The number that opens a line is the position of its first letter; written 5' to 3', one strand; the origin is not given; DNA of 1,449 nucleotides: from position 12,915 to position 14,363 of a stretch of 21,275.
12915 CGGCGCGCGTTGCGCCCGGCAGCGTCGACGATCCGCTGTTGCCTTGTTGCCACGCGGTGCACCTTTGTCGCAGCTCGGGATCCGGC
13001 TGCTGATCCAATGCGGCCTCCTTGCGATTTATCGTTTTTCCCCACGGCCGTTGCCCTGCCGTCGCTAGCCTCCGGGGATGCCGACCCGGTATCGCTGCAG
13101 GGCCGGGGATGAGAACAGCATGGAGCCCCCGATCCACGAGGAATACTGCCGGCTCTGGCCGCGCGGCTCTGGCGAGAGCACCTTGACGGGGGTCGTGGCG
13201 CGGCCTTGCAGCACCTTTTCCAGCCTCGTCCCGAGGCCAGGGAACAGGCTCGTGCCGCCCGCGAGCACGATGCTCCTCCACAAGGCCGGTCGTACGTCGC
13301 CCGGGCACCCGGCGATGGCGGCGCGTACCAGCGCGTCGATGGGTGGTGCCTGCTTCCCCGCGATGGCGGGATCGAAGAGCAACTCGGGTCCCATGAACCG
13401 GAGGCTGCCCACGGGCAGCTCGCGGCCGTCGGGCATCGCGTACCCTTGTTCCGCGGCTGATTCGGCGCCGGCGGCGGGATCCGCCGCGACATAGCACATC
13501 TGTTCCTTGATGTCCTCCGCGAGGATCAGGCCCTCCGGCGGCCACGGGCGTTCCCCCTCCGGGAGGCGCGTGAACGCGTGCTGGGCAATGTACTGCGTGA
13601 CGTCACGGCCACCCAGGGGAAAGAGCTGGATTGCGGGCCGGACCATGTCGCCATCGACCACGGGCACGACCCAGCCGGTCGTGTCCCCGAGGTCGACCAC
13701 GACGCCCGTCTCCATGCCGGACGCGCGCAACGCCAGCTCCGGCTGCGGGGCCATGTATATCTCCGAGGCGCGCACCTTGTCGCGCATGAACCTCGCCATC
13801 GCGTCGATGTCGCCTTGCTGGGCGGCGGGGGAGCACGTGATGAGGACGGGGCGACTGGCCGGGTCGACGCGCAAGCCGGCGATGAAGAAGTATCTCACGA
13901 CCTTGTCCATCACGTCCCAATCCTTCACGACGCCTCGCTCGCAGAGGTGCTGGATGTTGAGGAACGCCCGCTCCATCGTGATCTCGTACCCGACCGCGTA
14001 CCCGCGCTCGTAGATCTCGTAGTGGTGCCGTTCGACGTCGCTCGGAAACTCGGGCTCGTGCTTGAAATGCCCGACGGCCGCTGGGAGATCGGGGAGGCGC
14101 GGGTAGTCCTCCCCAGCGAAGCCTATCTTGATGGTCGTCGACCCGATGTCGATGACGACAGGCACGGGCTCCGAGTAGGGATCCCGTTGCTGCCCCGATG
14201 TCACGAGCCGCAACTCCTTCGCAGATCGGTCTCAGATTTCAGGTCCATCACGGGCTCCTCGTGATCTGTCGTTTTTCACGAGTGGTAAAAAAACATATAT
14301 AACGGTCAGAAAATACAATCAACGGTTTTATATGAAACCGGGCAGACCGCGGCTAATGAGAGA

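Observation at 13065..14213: Bona fide actin-family gene (eukaryotic actin/crenactin type) in a GC-rich, probably archaeal genome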

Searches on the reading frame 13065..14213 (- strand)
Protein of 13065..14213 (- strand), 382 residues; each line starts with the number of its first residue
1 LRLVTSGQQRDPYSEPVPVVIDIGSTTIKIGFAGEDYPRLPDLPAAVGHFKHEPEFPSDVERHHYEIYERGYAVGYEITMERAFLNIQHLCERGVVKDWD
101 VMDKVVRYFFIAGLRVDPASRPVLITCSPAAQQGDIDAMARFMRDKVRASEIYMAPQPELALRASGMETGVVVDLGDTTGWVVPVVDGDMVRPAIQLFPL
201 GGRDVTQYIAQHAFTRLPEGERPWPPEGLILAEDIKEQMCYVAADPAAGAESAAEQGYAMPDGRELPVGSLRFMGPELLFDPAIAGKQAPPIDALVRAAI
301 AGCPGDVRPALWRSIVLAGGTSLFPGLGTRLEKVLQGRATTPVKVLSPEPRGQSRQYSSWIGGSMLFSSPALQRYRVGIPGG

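Call 3: search_protein_families(library=pfam, proteins=[window:13065-14213:-], max_evalue=1)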
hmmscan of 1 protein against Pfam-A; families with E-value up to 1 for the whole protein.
window:13065-14213:- (382 aa): 4 families
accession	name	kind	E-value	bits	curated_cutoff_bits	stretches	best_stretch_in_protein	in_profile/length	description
PF00022.25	Actin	-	1.5e-70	238.3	27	2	18-212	6-186/410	Actin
PF14450.12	FtsA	-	0.00053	20.8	31.8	1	171-359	1-124/127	Cell division protein FtsA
PF06723.19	MreB_Mbl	-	0.002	17.5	27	1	92-211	64-186/327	MreB/Mbl protein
PF25229.1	Salactin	-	0.14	11.6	27.1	1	310-349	278-317/335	Salactin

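Call 4: search_protein_families(library=ncbifam, proteins=[window:13065-14213:-], max_evalue=1)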
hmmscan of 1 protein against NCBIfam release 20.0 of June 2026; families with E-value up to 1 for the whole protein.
window:13065-14213:- (382 aa): 4 families
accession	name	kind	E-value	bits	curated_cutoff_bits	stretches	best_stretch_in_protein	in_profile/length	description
NF040575.1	syringactin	equivalog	4.9e-06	25.7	300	1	298-375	190-265/286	syringactin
NF040964.1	MamK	subfamily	0.026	13.5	400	0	295-344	253-302/335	MamK family actin-like protein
TIGR01174.1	ftsA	equivalog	0.12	11.4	175.85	0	166-222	193-248/371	cell division protein FtsA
NF053533.1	salactin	equivalog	0.22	10.6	400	1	310-349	279-318/335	actin-like salactin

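Call 5: search_solved_structures(query=window:13065-14213:-, max_evalue=0.01, show_alignments=2)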
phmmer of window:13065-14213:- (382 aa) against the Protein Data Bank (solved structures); distinct sequences matched with E-value up to 0.01: 159 (the best 60 are shown).
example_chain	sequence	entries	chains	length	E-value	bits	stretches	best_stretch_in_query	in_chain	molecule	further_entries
9wc4_A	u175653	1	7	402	2.2e-64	221.3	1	17-375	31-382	HC1 actin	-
1yvn_A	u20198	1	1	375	2.5e-57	198.1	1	14-374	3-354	PROTEIN (ACTIN)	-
1yag_A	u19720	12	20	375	2.5e-57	198.1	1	14-374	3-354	PROTEIN (ACTIN) | Actin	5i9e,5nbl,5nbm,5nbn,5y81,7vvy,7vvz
4efh_A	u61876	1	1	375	2.7e-57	198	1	18-374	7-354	Actin-1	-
8thx_A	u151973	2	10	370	2.8e-57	197.9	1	19-374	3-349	Actin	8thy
7yfn_A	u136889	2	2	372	6.3e-57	196.8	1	18-374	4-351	Actin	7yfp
3b63_A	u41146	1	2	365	9.4e-57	196.2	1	19-374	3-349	Actin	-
3b63_C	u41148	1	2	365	9.4e-57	196.2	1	19-374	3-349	Actin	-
8ti3_A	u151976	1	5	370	9.9e-57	196.1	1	19-374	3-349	Actin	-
4jhd_B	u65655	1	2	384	1.2e-56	195.9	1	16-374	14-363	Actin-5C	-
4rwt_A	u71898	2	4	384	1.3e-56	195.7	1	16-374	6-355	Actin-5C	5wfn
7ju4_u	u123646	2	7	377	2e-56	195.1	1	18-374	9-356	Actin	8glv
7zvw_B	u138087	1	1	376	2.2e-56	195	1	18-374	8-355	Actin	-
8a5d_V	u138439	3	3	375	2.6e-56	194.7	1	16-374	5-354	Actin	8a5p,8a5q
8ord_A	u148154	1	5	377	3.2e-56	194.4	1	15-374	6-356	Actin, alpha 1b, skeletal muscle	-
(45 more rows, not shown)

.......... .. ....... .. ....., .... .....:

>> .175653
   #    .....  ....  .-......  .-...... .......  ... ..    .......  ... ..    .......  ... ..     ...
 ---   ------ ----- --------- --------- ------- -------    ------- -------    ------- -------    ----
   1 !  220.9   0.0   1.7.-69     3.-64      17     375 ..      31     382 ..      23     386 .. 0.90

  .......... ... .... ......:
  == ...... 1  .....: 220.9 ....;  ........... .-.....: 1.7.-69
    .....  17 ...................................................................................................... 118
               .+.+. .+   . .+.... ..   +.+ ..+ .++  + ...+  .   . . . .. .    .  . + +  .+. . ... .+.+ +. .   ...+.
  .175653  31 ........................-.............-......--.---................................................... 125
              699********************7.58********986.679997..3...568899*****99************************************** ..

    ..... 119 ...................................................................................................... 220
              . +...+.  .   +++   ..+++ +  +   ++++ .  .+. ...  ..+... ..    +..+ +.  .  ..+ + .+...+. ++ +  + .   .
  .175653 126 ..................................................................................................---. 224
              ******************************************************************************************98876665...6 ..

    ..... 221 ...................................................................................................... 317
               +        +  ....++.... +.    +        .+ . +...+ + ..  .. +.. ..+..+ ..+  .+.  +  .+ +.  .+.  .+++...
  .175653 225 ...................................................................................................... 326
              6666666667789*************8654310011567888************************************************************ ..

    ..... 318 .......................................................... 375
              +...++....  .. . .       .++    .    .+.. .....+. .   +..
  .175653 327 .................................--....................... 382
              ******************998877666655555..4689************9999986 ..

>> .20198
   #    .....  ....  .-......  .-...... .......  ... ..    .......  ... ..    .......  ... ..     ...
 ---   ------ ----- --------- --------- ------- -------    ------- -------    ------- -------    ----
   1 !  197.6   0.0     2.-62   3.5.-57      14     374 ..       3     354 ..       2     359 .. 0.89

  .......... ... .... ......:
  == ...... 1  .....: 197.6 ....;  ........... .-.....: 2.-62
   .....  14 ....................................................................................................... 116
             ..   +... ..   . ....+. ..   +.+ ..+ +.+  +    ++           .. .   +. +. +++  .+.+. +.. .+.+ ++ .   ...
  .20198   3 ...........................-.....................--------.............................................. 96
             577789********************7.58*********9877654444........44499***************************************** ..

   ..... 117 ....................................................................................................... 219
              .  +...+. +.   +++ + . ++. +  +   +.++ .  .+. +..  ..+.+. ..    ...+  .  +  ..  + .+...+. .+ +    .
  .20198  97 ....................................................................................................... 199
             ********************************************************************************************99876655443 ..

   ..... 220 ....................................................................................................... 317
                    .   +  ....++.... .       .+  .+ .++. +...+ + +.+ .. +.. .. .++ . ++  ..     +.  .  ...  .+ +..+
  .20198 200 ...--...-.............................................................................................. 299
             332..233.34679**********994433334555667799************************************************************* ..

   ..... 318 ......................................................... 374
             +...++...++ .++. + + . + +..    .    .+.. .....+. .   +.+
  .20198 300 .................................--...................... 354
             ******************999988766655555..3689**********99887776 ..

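Call 9: find_homologous_proteins(query=window:13065-14213:-)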
Query window:13065-14213:- (382 aa): 61 proteins with E <= 0.001 among 8000 candidates.
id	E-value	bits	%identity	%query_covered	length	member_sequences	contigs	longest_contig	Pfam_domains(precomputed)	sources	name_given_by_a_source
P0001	2.2e-254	862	100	99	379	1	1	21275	PF00022.26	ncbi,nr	ncbi:MAG: actin family protein [Candidatus Lokiarchaeota archaeon]|nr:actin family protein [Candidat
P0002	6.7e-149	514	60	98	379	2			PF06723.20,PF00022.26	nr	nr:actin family protein [Candidatus Sigynarchaeota archaeon]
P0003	2.2e-62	230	40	92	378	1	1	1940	PF00022.26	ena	-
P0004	2.3e-52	197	35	92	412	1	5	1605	PF00022.26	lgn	-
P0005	4.0e-50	189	35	93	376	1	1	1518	PF00022.26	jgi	jgi:actin-related protein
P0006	1.2e-49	188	34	95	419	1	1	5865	PF06723.20,PF00022.26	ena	-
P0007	1.2e-48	184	32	94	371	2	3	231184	PF00022.26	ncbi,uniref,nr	ncbi:actin family protein [Pseudomonas sp. RTB3]|uniref:actin family protein n=1 Tax=unclassified Ps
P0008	2.4e-47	180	32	93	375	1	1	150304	PF00022.26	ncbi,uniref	ncbi:hypothetical protein SK128_001977 [Halocaridina rubra]|uniref:Actin n=1 Tax=Halocaridina rubra 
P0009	4.7e-47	179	38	93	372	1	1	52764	PF00022.26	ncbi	ncbi:MAG: actin family protein [Nannocystaceae bacterium]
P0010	5.9e-47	179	34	92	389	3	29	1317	PF00022.26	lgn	-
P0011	4.5e-46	176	34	95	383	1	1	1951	PF00022.26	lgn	-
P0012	1.5e-45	174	35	91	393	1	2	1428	PF00022.26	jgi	-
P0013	8.7e-45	172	34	91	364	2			PF00022.26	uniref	uniref:Actin n=1 Tax=Arcella intermedia TaxID=1963864 RepID=A0A6B2L7Z9_9EUKA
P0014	1.6e-44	171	34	93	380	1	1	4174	PF00022.26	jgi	jgi:centractin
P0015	4.5e-42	163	35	79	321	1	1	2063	PF00022.26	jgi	jgi:actin-related protein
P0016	2.0e-40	157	31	93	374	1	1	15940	PF00022.26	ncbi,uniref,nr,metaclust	ncbi:unnamed protein product [Echinostoma caproni]|uniref:Actin n=1 Tax=Echinostoma caproni TaxID=27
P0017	1.2e-38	151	32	92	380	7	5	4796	PF00022.26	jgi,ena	jgi:centractin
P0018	1.5e-38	151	32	92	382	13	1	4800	PF00022.26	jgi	-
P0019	1.8e-38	151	31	93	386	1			PF00022.26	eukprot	eukprot:TRINITY_DN59810_c0_g1_i1.p1 TRINITY_DN59810_c0_g1~~TRINITY_DN59810_c0_g1_i1.p1 ORF type:comp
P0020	3.8e-38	150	34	75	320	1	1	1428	PF00022.26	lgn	-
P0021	1.5e-36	145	33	92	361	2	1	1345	PF00022.26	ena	-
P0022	1.3e-35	141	29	96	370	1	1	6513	PF00022.26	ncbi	ncbi:MAG: actin, cytoplasmic 2 [Candidatus Hermodarchaeota archaeon]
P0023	1.6e-35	141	30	93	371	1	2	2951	PF00022.26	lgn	-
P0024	1.9e-35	141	31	94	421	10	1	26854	PF00022.26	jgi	jgi:centractin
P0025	2.3e-34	137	32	77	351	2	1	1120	PF00022.26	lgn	-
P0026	3.0e-34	137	32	92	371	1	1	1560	PF00022.26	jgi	jgi:actin beta/gamma 1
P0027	4.6e-34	136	31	92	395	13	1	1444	PF00022.26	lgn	-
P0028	6.3e-34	136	31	93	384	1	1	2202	PF00022.26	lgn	-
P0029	3.7e-33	133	31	95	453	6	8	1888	PF00022.26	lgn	-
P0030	2.0e-32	131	31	86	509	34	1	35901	PF13240.12,PF12773.14,PF24460.2,PF13248.12,PF00022.26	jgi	-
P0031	2.8e-32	131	30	91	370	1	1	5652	PF00022.26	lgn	-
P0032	1.1e-31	129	30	92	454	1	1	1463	PF00022.26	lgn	-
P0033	4.0e-31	127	31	71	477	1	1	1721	PF00022.26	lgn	-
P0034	1.2e-28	119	31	92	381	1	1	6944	PF00022.26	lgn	-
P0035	1.2e-28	119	28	92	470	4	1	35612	PF06723.20,PF00022.26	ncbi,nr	ncbi:NuA4 histone acetyltransferase subunit [Coemansia sp. RSA 988]|nr:NuA4 histone acetyltransferas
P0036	1.3e-28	118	30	92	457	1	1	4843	PF00022.26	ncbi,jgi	jgi:actin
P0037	5.6e-28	116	25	92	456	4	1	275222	PF00022.26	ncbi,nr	ncbi:NuA4 histone acetyltransferase subunit [Kickxella alabastrina]|nr:NuA4 histone acetyltransferas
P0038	8.6e-28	116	31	58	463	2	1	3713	PF00022.26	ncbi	-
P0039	1.7e-26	112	29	91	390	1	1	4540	PF00022.26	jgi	-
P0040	2.5e-26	111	33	66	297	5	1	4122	PF00022.26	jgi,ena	-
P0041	1.0e-25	109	28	92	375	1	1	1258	PF00022.26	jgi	jgi:actin-related protein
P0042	4.2e-25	107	28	92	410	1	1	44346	PF06723.20,PF00022.26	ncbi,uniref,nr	ncbi:NuA4 histone acetyltransferase subunit [Coemansia brasiliensis]|uniref:NuA4 histone acetyltrans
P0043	2.7e-22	98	28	95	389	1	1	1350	PF00022.26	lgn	-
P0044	1.7e-21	95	27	93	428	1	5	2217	PF00022.26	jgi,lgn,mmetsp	mmetsp:Transcript_78160/g.229085 ORF Transcript_78160/g.229085 Transcript_78160/m.229085 type:comple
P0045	8.0e-19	86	28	72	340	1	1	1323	PF00022.26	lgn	-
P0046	1.6e-18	85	25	94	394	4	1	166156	PF00022.26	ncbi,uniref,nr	ncbi:actin-like protein, putative [Trypanosoma equiperdum]|uniref:Actin-like protein, putative n=1 T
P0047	2.3e-17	81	28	61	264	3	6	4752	PF00022.26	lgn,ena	-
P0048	3.4e-17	81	26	75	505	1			PF00022.26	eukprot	eukprot:g15339.t1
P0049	1.5e-15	75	24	92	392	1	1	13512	PF00022.26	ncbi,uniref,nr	ncbi:putative actin-like protein [Trypanosoma grayi]|uniref:putative actin-like protein n=1 Tax=Tryp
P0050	7.9e-15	73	29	55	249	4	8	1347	PF00022.26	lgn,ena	-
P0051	1.4e-14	72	27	82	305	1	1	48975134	PF00022.26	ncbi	ncbi:hypothetical protein SprV_0602188500 [Sparganum proliferum]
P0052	6.9e-13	67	24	94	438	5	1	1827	PF00022.26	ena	-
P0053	1.7e-12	65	27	73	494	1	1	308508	PF00022.26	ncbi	ncbi:unnamed protein product [Pylaiella littoralis]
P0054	1.7e-12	65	43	22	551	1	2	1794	PF06723.20,PF00022.26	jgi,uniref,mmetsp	uniref:Actin n=1 Tax=Aureoumbra lagunensis TaxID=44058 RepID=A0A7S3NPX9_9STRA|mmetsp:Transcript_1741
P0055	2.3e-12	65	27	75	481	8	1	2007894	PF00022.26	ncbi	ncbi:unnamed protein product [Ectocarpus sp. 6 AP-2014]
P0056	6.5e-12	63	26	73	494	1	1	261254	PF00022.26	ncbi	ncbi:unnamed protein product [Ascophyllum nodosum]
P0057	1.4e-11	62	25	93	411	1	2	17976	PF00022.26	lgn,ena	-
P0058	9.0e-10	56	26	69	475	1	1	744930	PF00646.39,PF12937.13,PF00022.26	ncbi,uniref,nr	ncbi:F-box domain [Macleaya cordata]|uniref:F-box domain n=1 Tax=Macleaya cordata TaxID=56857 RepID=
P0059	2.3e-7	49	32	44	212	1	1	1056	PF00022.26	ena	-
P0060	5.4e-5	41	23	38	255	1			PF00022.26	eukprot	eukprot:TRINITY_DN2493_c0_g1_i6.p1 TRINITY_DN2493_c0_g1~~TRINITY_DN2493_c0_g1_i6.p1 ORF type:complet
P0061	5.7e-4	37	24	33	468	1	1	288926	PF00022.26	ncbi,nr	ncbi:unnamed protein product [Ectocarpus sp. CCAP 1310/34]|nr:unnamed protein product [Ectocarpus sp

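Call 12: find_related_loci(query=window:13065-14213:-, collection=genome_contigs, flank=10000)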
Query window:13065-14213:- (382 aa) in genome_contigs; peptide patterns used: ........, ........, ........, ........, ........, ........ (x = any residue, [..] = any of these).
41 stretches matched a pattern, but none encodes a relative of the query by tblastn (E <= 1e-3).

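Call 18: find_encoding_contigs(protein=P0002, flank=10000)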
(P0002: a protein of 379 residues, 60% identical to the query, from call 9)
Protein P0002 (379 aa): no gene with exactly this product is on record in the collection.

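Call 19: find_encoding_contigs(protein=P0001, flank=10000)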
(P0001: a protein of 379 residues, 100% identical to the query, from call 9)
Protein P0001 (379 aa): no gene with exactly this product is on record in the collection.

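Call 20: list_cluster_members(proteins=[P0001, P0002, P0003])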
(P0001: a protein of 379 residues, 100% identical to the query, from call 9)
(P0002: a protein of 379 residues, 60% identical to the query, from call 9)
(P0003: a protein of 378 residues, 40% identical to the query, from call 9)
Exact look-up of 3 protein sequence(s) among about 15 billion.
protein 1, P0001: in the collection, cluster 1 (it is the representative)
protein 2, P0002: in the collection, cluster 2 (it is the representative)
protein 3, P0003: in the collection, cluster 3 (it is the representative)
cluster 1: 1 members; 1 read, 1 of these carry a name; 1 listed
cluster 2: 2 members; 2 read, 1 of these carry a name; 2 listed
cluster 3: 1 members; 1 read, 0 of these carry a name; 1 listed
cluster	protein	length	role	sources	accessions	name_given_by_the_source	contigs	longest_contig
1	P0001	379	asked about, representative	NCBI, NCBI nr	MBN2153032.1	MAG: actin family protein [Candidatus Lokiarchaeota archaeon] | actin family protein [Candidatus Lokiarchaeota archaeon]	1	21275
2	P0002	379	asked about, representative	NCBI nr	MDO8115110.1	actin family protein [Candidatus Sigynarchaeota archaeon]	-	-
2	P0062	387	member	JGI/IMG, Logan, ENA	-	-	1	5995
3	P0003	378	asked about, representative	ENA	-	-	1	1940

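Call 21: search_protein_representatives(protein=window:13065-14213:-)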
Query: 382 residues. Proteins with E-value up to 0.001 (for the whole library): 10210; up to 1e-10: 5039; up to 1e-30: 689. The best 150 are listed.
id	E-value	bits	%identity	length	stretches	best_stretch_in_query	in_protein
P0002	2.1e-149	514.4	60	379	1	9-380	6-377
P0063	3.2e-72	260.3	35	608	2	15-374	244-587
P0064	7.9e-60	219.5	28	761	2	19-366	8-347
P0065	2.8e-59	217.7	29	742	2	18-368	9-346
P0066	5.4e-59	216.8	33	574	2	74-368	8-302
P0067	4.4e-56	207.2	29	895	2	18-372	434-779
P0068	6.6e-56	206.6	30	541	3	75-332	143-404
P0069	1.9e-55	205.1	38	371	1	15-372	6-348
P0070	7.4e-53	196.6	37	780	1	18-375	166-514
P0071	1.3e-52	195.8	38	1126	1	16-369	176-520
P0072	1.8e-52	195.3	37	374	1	18-366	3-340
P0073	7.9e-52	193.2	35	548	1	17-374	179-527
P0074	1.1e-51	192.7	35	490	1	15-374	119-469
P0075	1.3e-51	192.4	36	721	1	15-374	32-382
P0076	1.4e-51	192.4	36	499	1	15-374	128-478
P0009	1.5e-47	179.1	40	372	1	19-372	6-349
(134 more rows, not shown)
